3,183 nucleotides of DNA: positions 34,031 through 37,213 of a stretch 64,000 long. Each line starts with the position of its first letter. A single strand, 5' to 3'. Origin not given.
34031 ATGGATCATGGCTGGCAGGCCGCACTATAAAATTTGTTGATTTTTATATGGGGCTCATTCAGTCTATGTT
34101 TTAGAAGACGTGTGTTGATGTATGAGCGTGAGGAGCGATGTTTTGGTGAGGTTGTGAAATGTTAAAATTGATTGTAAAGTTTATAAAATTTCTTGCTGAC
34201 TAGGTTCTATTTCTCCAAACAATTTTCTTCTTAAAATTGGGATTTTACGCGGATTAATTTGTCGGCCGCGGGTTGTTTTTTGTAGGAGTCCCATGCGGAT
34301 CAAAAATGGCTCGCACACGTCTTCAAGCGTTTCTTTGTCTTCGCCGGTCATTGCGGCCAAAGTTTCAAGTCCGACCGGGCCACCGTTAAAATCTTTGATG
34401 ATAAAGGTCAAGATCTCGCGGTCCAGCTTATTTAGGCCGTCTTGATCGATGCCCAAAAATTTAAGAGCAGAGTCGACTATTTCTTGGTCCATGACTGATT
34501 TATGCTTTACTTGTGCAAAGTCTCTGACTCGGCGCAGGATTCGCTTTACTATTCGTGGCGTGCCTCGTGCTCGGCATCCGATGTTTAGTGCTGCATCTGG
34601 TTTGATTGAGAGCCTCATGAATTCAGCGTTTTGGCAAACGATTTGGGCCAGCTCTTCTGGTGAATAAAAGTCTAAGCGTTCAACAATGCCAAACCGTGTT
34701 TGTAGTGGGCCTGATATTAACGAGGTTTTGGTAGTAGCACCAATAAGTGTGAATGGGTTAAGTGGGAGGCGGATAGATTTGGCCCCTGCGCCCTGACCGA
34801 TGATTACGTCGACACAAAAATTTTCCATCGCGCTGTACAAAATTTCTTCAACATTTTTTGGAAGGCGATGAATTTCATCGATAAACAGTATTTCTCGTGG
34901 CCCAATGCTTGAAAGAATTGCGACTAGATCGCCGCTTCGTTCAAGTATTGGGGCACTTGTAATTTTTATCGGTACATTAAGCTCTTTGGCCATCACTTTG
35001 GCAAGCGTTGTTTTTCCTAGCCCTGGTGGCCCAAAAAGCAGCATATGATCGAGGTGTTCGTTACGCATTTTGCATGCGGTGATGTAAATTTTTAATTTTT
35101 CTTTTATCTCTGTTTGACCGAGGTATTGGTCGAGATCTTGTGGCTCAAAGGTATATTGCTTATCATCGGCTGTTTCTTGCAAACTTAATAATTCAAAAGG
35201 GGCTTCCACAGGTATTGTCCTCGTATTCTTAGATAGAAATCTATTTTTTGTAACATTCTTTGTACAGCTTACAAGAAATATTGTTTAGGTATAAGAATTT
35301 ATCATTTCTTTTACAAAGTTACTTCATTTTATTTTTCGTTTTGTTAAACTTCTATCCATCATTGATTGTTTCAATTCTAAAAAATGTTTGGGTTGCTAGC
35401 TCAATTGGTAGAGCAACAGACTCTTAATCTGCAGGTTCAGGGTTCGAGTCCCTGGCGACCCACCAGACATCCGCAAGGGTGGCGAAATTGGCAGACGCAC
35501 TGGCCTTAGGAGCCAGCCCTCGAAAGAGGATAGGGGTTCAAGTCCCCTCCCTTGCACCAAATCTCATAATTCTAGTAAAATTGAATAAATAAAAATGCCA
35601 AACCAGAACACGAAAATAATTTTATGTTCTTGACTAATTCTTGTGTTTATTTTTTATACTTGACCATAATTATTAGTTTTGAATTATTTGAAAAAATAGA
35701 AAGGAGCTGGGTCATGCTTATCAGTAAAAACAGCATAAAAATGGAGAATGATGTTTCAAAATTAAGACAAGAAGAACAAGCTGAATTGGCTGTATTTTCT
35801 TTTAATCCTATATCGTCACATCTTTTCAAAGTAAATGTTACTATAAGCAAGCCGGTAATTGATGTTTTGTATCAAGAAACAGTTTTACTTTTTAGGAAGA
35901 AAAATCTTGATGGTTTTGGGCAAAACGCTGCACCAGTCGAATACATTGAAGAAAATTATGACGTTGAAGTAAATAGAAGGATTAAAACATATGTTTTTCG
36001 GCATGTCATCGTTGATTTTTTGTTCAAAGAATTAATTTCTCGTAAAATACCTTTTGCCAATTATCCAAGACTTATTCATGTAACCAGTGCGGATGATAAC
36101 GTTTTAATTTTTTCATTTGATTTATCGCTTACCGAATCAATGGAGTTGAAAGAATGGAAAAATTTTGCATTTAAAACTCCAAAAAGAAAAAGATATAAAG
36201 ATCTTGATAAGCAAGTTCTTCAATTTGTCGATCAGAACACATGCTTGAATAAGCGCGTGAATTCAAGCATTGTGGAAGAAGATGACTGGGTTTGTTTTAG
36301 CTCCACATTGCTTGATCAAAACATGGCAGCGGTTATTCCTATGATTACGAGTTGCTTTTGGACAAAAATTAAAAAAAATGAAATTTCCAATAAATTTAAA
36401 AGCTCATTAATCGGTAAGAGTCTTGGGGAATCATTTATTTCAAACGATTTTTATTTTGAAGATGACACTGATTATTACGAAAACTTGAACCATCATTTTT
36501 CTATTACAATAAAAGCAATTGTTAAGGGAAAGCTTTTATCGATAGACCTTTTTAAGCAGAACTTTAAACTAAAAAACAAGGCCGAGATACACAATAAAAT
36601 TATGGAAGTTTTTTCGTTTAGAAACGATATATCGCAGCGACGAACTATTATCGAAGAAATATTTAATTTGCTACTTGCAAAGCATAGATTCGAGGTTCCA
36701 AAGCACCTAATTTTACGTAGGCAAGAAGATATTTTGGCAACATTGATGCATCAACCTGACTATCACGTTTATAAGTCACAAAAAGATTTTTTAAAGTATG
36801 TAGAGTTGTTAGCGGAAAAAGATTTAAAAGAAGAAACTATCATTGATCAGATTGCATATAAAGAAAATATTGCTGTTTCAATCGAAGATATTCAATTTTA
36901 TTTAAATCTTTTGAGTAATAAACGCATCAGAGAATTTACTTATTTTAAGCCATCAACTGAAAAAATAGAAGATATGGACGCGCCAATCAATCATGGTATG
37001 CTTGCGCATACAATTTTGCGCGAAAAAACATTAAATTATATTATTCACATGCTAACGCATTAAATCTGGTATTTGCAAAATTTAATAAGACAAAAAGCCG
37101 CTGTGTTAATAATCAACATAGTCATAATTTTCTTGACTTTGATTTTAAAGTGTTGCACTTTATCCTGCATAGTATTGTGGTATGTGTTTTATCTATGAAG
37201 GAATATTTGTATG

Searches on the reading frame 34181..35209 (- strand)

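Call 10: search_protein_families(library=pfam, proteins=[window:34181-35209:-], max_evalue=0.001)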
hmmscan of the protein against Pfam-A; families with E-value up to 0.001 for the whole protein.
window:34181-35209:- (342 aa): 10 families
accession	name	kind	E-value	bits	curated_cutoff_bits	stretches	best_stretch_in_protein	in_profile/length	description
PF05496.18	RuvB_N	-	1e-70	237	27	1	22-179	2-159/159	Holliday junction DNA helicase RuvB P-loop domain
PF17864.7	AAA_lid_4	-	7.1e-26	90.2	27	1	182-255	1-74/74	RuvB AAA lid domain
PF05491.19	RuvB_C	-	4.9e-22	78.1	24.7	1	257-321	2-66/72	RuvB C-terminal winged helix domain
PF00004.35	AAA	-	4.6e-18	66.4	21.2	1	56-178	1-128/131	ATPase family associated with various cellular activities (AAA)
PF07728.20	AAA_5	-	1.2e-07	32.3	22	1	55-163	1-125/139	AAA domain (dynein-related subfamily)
PF01078.27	Mg_chelatase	-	5e-06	26.5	20.3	0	25-75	1-44/207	Magnesium chelatase, subunit ChlI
PF13401.12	AAA_22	-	8.8e-06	26.5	27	0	55-78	7-30/130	AAA domain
PF13173.12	AAA_14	-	4.3e-05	24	27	1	56-129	5-87/129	AAA domain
PF07726.17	AAA_3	-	0.00042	20.6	27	0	55-129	1-87/131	ATPase family associated with various cellular activities (AAA)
PF03215.21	Rad17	-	0.00053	20.4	23.8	1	39-92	31-84/186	Rad17 P-loop domain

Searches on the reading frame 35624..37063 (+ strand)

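Call 10: search_protein_families(library=pfam, proteins=[window:35624-37063:+], max_evalue=0.001)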
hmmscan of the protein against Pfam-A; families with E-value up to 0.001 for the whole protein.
window:35624-37063:+ (479 aa): 2 families
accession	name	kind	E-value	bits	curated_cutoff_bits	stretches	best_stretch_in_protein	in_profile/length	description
PF05698.19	Trigger_C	-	1.2e-06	29.2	22.7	1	333-433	16-126/162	Bacterial trigger factor protein (TF) C-terminus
PF05697.18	Trigger_N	-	2.7e-05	24.9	22.2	1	68-189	13-131/144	Bacterial trigger factor protein (TF)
